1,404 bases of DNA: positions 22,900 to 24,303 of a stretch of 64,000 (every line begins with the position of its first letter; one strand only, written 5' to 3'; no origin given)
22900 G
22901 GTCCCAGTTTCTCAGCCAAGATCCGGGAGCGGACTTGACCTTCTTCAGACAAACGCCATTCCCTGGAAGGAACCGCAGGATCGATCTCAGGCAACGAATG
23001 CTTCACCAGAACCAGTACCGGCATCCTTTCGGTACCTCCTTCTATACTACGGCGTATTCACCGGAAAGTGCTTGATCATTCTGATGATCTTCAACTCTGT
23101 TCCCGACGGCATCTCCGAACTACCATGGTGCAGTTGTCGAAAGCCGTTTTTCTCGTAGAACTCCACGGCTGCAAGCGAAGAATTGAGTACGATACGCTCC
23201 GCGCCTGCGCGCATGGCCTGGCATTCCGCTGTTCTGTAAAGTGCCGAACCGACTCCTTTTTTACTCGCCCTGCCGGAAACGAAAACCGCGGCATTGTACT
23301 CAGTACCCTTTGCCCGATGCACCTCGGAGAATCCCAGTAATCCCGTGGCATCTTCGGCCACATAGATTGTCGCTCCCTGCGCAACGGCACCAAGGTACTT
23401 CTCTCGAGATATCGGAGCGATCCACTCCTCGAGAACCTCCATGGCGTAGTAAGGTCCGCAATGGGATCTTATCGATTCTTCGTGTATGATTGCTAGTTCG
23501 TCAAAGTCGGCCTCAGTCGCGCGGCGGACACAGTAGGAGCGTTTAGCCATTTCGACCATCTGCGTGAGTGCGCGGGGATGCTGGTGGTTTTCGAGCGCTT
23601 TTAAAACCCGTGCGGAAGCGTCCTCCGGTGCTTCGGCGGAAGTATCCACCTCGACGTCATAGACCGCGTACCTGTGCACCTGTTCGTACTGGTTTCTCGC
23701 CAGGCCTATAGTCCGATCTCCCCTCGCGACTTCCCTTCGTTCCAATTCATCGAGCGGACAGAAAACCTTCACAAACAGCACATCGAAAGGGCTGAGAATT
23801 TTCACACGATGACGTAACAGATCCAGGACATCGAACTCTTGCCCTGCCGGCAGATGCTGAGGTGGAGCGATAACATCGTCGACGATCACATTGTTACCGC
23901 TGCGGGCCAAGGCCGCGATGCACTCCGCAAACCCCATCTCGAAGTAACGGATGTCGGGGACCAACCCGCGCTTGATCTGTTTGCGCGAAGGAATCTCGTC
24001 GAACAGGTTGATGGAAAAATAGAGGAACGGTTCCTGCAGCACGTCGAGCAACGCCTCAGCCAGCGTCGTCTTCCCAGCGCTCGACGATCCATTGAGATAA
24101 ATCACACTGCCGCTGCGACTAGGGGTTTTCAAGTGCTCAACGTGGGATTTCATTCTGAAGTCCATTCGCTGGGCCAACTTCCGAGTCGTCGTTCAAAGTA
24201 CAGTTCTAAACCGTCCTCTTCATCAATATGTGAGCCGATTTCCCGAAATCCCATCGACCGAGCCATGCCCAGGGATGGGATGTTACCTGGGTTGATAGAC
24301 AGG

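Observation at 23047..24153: Chloramphenicol-phosphotransferase-like kinase fused to a GNAT acetyltransferase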

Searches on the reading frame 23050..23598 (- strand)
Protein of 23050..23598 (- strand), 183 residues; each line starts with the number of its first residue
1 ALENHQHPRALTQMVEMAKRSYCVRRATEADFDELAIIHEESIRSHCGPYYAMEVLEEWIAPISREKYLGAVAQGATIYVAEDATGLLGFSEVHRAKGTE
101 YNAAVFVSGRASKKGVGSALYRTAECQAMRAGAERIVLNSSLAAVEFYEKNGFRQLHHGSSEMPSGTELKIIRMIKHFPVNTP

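Call 20: find_homologous_proteins(query=window:23050-23598:-, max_evalue=0.001)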
Query seq(183 aa) (183 aa): 8 proteins with E <= 0.001 among 203 candidates.
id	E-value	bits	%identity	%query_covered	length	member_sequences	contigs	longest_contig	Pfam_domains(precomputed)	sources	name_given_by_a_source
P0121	1.0e-80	288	78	90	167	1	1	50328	PF13673.14,PF13508.14,PF00583.32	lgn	-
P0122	6.7e-75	269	76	89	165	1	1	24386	PF13673.14,PF13508.14,PF00583.32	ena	-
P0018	3.2e-56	208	61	89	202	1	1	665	PF13673.14,PF13508.14,PF00583.32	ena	-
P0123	8.8e-55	203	88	60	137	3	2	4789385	PF13673.14,PF13508.14,PF00583.32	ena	-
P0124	4.1e-46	175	78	57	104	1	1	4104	PF13673.14,PF13508.14,PF00583.32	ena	-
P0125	7.9e-43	164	52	89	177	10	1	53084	PF13673.14,PF13508.14,PF00583.32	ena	-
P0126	4.0e-25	107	41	89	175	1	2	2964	PF13673.14,PF13508.14,PF00583.32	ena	-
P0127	5.4e-20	90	45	70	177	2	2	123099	PF13673.14,PF13508.14,PF00583.32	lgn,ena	-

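Call 21: find_encoding_contigs(protein=P0121, flank=6000, max_places=2)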
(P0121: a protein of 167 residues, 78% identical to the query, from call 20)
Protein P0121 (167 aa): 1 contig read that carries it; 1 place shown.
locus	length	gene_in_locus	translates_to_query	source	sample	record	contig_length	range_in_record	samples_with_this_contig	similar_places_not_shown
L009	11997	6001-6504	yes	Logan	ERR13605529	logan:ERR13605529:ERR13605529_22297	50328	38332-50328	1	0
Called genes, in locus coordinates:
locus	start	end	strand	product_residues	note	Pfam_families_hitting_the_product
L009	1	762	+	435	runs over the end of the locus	PF07690:MFS_1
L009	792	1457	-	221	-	PF00702:Hydrolase, PF13419:HAD_2, PF13242:Hydrolase_like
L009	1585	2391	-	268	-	PF13489:Methyltransf_23, PF01209:Ubie_methyltran, PF13847:Methyltransf_31, PF08241:Methyltransf_11, PF08242:Methyltransf_12, PF13649:Methyltransf_25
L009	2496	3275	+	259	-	PF11969:DcpS_C (weak), PF01230:HIT (weak)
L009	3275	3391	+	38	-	-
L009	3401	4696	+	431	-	PF04542:Sigma70_r2, PF07638:Sigma70_ECF (weak), PF08281:Sigma70_r4_2, PF04545:Sigma70_r4 (faint)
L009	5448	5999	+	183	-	PF13302:Acetyltransf_3, PF00583:Acetyltransf_1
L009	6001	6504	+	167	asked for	PF00583:Acetyltransf_1, PF13673:Acetyltransf_10, PF13508:Acetyltransf_7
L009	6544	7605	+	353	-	-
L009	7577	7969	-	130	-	PF00903:Glyoxalase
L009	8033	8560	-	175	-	PF02687:FtsX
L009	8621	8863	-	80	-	-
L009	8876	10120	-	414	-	PF12704:MacB_PCD, PF02687:FtsX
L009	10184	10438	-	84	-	-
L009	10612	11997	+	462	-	?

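Call 22: find_encoding_contigs(protein=P0122, flank=6000, max_places=2)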
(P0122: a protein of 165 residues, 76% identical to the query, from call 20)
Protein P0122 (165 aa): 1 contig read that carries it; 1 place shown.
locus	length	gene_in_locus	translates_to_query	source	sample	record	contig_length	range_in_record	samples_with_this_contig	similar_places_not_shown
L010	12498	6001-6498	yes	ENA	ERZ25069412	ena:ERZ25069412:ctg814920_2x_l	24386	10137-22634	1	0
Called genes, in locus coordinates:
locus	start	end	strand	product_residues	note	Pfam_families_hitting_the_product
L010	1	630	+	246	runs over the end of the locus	PF00578:AhpC-TSA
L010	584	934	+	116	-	PF13640:2OG-FeII_Oxy_3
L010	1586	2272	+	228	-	PF01073:3Beta_HSD, PF01370:Epimerase, PF02719:Polysacc_synt_2 (faint), PF13460:NAD_binding_10, PF16363:GDP_Man_Dehyd, PF07993:NAD_binding_4 (weak)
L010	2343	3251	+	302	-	PF00248:Aldo_ket_red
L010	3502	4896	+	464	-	PF04069:OpuAC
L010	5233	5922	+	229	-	PF14597:Lactamase_B_5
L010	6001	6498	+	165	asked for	PF00583:Acetyltransf_1, PF13673:Acetyltransf_10, PF13508:Acetyltransf_7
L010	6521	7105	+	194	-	PF10706:Aminoglyc_resit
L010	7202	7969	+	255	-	PF00106:adh_short, PF08659:KR, PF13561:adh_short_C2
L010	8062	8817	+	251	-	PF05175:MTS, PF13489:Methyltransf_23, PF01209:Ubie_methyltran, PF13847:Methyltransf_31, PF08241:Methyltransf_11, PF08242:Methyltransf_12, PF13649:Methyltransf_25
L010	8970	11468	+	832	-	PF08241:Methyltransf_11 (weak), PF13649:Methyltransf_25, PF20736:Glyco_hydro127M (weak)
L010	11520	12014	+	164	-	PF13420:Acetyltransf_4, PF00583:Acetyltransf_1, PF13508:Acetyltransf_7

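Call 23: find_encoding_contigs(protein=P0123, flank=6000, max_places=2)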
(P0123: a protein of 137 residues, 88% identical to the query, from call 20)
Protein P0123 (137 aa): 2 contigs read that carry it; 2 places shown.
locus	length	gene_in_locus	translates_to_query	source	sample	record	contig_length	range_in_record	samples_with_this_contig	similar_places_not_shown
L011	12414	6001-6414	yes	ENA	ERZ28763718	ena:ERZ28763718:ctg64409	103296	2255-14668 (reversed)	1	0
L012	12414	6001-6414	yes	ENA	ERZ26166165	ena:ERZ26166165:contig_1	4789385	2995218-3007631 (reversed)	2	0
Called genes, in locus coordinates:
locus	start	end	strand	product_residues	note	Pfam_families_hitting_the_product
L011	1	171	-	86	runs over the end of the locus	PF02604:PhdYeFM_antitox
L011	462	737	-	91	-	-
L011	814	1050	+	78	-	-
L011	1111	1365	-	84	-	-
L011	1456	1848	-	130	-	PF01850:PIN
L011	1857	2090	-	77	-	-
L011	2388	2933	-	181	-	PF08327:AHSA1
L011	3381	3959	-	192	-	PF06414:Zeta_toxin, PF13671:AAA_33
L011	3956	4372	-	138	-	PF11903:ParD_like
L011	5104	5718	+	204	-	PF00293:NUDIX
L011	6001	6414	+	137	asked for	PF00583:Acetyltransf_1, PF13673:Acetyltransf_10, PF13508:Acetyltransf_7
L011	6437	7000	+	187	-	PF00300:His_Phos_1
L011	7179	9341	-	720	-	-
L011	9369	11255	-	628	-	PF12228:DUF3604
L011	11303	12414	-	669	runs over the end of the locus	PF07715:Plug, PF00593:TonB_dep_Rec_b-barrel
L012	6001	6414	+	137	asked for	PF00583:Acetyltransf_1, PF13673:Acetyltransf_10, PF13508:Acetyltransf_7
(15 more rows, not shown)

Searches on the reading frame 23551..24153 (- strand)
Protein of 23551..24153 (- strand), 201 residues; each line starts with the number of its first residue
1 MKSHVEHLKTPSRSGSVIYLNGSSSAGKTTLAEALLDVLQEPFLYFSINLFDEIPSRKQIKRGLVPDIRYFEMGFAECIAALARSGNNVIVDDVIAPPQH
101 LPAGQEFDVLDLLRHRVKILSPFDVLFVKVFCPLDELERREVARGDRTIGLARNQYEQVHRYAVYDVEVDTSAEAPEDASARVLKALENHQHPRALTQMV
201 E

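Call 60: find_related_loci(query=A3, collection=metagenome_contigs, flank=3000)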
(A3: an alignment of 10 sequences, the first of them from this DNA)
Query A3 (201 aa) in metagenome_contigs; peptide patterns used: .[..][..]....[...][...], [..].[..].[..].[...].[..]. (x = any residue, [..] = any of these).
440 stretches matched a pattern; 200 encode a relative of the query (tblastn E <= 1e-3); the best 80 are kept; 80 distinct loci.
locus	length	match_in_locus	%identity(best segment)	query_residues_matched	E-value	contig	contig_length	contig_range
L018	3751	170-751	47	11-199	8e-54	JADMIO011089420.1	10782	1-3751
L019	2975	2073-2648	45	14-201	5e-45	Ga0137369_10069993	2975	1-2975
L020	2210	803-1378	45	14-201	4e-45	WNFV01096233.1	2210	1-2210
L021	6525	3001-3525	40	15-201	5e-37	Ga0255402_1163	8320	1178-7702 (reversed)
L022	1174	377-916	41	14-199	4e-38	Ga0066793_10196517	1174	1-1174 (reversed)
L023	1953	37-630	40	14-199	5e-36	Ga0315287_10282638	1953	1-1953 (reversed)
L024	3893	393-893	41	15-189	5e-36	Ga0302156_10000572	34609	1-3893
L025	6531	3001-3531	38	15-199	1e-35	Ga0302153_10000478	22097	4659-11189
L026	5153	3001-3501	40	15-189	1e-34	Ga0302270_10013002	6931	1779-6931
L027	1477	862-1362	38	12-189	7e-33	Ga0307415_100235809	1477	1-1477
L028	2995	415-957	40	14-199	1e-32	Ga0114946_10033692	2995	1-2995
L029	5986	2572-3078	37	12-193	3e-32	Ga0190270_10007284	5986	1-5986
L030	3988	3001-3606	34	11-199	6e-32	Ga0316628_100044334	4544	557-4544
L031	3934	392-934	38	14-199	9e-31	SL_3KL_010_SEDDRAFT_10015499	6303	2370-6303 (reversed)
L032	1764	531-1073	38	14-199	4e-31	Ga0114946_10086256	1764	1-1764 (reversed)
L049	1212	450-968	39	14-176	3e-28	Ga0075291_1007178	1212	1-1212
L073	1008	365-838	39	15-189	5e-24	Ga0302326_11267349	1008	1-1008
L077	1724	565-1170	36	2-193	6e-21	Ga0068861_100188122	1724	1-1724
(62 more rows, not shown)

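Call 63: search_protein_families(library=pfam, proteins=[L024:372-1676:+, L049:3-1013:+, L073:2-871:+, L077:253-1245:+], max_evalue=0.001)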
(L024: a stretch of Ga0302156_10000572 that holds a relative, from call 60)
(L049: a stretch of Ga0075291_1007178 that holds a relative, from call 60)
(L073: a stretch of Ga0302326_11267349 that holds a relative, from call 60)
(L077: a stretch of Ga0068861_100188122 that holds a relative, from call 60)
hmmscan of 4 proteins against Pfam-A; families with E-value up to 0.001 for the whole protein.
L024:372-1676:+ (434 aa): 10 families
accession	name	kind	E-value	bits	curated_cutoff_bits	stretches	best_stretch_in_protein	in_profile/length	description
PF07931.18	CPT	-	1.2e-46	159.1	22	1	8-170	1-169/172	Chloramphenicol phosphotransferase-like protein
PF08241.18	Methyltransf_11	-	3.5e-21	76.1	21.2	1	249-342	1-95/95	Methyltransferase domain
PF13649.12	Methyltransf_25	-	1.7e-18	67.5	27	1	248-338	1-97/97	Methyltransferase domain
PF13847.12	Methyltransf_31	-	8.1e-14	52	27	1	244-344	3-111/145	Methyltransferase domain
PF08242.18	Methyltransf_12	-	3.1e-13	50.7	30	1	249-339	1-97/98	Methyltransferase domain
PF13489.12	Methyltransf_23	-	8.2e-12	45.6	27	1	242-351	20-123/164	Methyltransferase domain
PF13671.12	AAA_33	-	3.7e-10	40.7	27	1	11-138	2-125/143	AAA domain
PF01209.24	Ubie_methyltran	-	1.9e-08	34.4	20.1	1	237-341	40-150/233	ubiE/COQ5 methyltransferase family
PF13238.12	AAA_18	-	3.4e-07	31.2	29.4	1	11-136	1-118/128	AAA domain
PF13173.12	AAA_14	-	0.00099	19.6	27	0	9-106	3-86/129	AAA domain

L049:3-1013:+ (336 aa): 4 families
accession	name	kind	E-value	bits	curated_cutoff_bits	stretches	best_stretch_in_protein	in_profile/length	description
PF07931.18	CPT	-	5.7e-50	169.9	22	1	151-332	1-170/172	Chloramphenicol phosphotransferase-like protein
PF13671.12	AAA_33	-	1.1e-07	32.7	27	1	153-294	1-122/143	AAA domain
PF13191.12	AAA_16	-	1.6e-06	29.2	32.6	1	144-252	19-141/167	AAA ATPase domain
PF13238.12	AAA_18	-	1.6e-05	25.8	29.4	1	154-293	1-114/128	AAA domain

L073:2-871:+ (289 aa): 4 families
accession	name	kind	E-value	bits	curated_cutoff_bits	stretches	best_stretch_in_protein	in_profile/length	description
PF07931.18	CPT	-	6.4e-44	150.2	22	1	122-277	1-171/172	Chloramphenicol phosphotransferase-like protein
PF13671.12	AAA_33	-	4.5e-06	27.4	27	1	125-239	2-123/143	AAA domain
PF13238.12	AAA_18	-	9.1e-06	26.6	29.4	1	125-237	1-114/128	AAA domain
PF13191.12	AAA_16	-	0.00085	20.3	32.6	0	123-194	25-86/167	AAA ATPase domain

L077:253-1245:+ (330 aa): 4 families
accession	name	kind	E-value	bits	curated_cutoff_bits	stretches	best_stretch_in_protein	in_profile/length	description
PF07931.18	CPT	-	4.8e-48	163.6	22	1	118-300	1-171/172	Chloramphenicol phosphotransferase-like protein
PF13671.12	AAA_33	-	3.5e-12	47.3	27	1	120-261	1-122/143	AAA domain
PF13238.12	AAA_18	-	3.8e-07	31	29.4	1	121-262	1-116/128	AAA domain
PF13191.12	AAA_16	-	2.2e-05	25.5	32.6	1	115-232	19-150/167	AAA ATPase domain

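Call 64: search_protein_families(library=pfam, alignment_id=A4, max_evalue=0.0001)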
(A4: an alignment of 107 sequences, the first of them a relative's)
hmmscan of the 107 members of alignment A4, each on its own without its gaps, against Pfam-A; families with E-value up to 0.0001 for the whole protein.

A. member 1, L018:1043-1438:+ (131 aa): 0 families

B. families by the number of members that match (of 107 scanned): 80 families (the first 25 are shown)
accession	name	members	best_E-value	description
PF08241.18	Methyltransf_11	5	2.4e-20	Methyltransferase domain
PF13649.12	Methyltransf_25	5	2e-19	Methyltransferase domain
PF00583.31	Acetyltransf_1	5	1.2e-18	Acetyltransferase (GNAT) family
PF13489.12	Methyltransf_23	5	6.2e-17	Methyltransferase domain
PF08242.18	Methyltransf_12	5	3.1e-15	Methyltransferase domain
PF00596.27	Aldolase_II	4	1.3e-48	Class II Aldolase and Adducin N-terminal domain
PF13302.13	Acetyltransf_3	4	5.1e-21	Acetyltransferase (GNAT) domain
PF13847.12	Methyltransf_31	4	4.6e-12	Methyltransferase domain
PF00850.24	Hist_deacetyl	3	1.1e-67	Histone deacetylase domain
PF06224.18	AlkZ-like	2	1.8e-50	DNA glycosylase AlkZ-like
PF13685.12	Fe-ADH_2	2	1.7e-30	Iron-containing alcohol dehydrogenase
PF00210.30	Ferritin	2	5.6e-30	Ferritin-like domain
PF00392.27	GntR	2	2.7e-20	Bacterial regulatory proteins, gntR family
PF01370.27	Epimerase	2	2.1e-16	NAD dependent epimerase/dehydratase family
PF13508.13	Acetyltransf_7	2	9e-14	Acetyltransferase (GNAT) domain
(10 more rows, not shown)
